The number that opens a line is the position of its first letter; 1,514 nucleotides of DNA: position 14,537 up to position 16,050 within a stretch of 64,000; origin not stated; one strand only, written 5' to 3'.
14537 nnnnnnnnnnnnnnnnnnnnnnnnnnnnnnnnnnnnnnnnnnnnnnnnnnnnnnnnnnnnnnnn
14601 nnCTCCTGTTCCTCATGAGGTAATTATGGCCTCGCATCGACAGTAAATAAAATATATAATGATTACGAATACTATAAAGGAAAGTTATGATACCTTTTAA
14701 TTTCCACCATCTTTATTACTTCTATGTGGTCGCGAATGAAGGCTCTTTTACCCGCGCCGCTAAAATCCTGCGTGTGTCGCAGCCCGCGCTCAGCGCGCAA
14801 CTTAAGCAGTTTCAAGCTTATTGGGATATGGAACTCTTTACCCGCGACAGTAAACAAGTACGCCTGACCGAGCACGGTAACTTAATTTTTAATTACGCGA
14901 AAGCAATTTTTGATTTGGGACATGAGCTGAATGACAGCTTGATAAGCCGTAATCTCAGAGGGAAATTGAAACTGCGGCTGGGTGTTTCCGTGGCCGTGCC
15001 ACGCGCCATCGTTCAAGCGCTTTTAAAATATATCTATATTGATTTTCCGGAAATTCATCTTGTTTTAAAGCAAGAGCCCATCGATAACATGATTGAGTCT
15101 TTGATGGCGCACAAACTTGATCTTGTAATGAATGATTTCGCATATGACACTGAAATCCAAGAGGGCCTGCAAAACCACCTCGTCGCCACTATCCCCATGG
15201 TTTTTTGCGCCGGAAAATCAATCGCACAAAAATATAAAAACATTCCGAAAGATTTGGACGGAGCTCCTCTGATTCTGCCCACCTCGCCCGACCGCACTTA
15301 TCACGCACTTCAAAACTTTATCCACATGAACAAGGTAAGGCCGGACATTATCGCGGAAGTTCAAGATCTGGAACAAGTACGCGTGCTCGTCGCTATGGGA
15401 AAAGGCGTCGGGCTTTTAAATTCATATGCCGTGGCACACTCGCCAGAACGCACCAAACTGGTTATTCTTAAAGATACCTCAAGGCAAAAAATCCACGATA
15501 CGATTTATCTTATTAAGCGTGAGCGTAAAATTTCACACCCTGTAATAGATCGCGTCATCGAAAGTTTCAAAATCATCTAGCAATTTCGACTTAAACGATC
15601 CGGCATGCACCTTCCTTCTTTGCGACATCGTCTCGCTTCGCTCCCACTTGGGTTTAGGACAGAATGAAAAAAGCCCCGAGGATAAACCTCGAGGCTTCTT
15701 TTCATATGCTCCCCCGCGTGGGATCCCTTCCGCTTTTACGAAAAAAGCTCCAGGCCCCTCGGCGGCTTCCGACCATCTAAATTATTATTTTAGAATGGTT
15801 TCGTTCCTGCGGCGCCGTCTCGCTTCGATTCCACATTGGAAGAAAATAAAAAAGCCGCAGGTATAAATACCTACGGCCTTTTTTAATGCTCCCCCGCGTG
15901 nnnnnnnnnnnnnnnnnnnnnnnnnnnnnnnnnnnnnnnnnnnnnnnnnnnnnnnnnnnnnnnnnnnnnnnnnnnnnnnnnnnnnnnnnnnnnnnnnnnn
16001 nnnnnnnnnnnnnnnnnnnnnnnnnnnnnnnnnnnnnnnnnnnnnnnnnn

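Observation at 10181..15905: Decayed direct repeats of the tRNA-Asn 3' end and terminator bracket a 5.4 kb integrase-less stress module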

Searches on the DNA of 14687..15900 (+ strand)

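Call 25: search_rna_families(sources=[L085, L086, L089, L090, L091, L001], threshold=gathering)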
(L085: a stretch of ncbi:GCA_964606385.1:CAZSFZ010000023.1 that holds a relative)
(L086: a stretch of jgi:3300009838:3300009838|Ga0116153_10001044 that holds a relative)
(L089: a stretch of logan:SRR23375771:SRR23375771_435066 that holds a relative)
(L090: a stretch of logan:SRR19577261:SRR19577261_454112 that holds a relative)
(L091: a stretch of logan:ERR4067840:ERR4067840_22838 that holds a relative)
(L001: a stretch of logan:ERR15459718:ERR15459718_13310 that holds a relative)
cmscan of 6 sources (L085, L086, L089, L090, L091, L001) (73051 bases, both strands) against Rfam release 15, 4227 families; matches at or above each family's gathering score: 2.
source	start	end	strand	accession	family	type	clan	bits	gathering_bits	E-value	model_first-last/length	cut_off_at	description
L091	4154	4419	-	RF00028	Intron_gpI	Intron;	-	72.6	50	1.9e-16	1-253/253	no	Group I catalytic intron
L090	6524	6594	-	RF00005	tRNA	Gene; tRNA;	CL00001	63.3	29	2.5e-11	1-71/71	no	tRNA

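Call 87: search_rna_families(source=window, start=15560, end=15900, threshold=evalue, max_evalue=1)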
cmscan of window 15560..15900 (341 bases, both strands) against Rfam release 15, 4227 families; matches with E-value up to 1: 9.
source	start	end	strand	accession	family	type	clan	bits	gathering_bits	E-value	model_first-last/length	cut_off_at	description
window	15836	15896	-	RF04255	MIR8001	Gene; miRNA;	-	27.3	90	0.0029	1-67/67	no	MIR8001 microRNA precursor family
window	15664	15810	-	RF00514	His_leader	Cis-reg; leader;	-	22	49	0.16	1-126/126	no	Histidine operon leader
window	15843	15900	-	RF04312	trpB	Cis-reg;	-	21.9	59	0.79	39-107/107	5'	trpB ncRNA motif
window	15778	15884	-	RF01858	RsaF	Gene; sRNA;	-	21.5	60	0.067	1-119/119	no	RNA Staph. aureus F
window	15663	15801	-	RF00515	PyrR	Cis-reg;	-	21.5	54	0.85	1-115/115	no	PyrR binding site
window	15839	15900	-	RF00557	L10_leader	Cis-reg; leader;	-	18.5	44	0.68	79-138/138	5'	Ribosomal protein L10 leader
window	15668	15700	-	RF02728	HrrF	Gene; sRNA;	-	18.4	77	0.66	83-115/116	no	Haemophilus regulatory RNA responsive to iron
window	15846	15900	-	RF00021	Spot_42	Gene; sRNA;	-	17.3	80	0.59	54-115/115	5'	Spot 42 RNA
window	15823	15857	+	RF01100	PK-BYV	Cis-reg;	-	16.2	50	0.6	1-40/40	no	3'-terminal pseudoknot in BYV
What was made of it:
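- Tried and rejected: Rfam at a permissive threshold on 15560-15900 (call 87).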
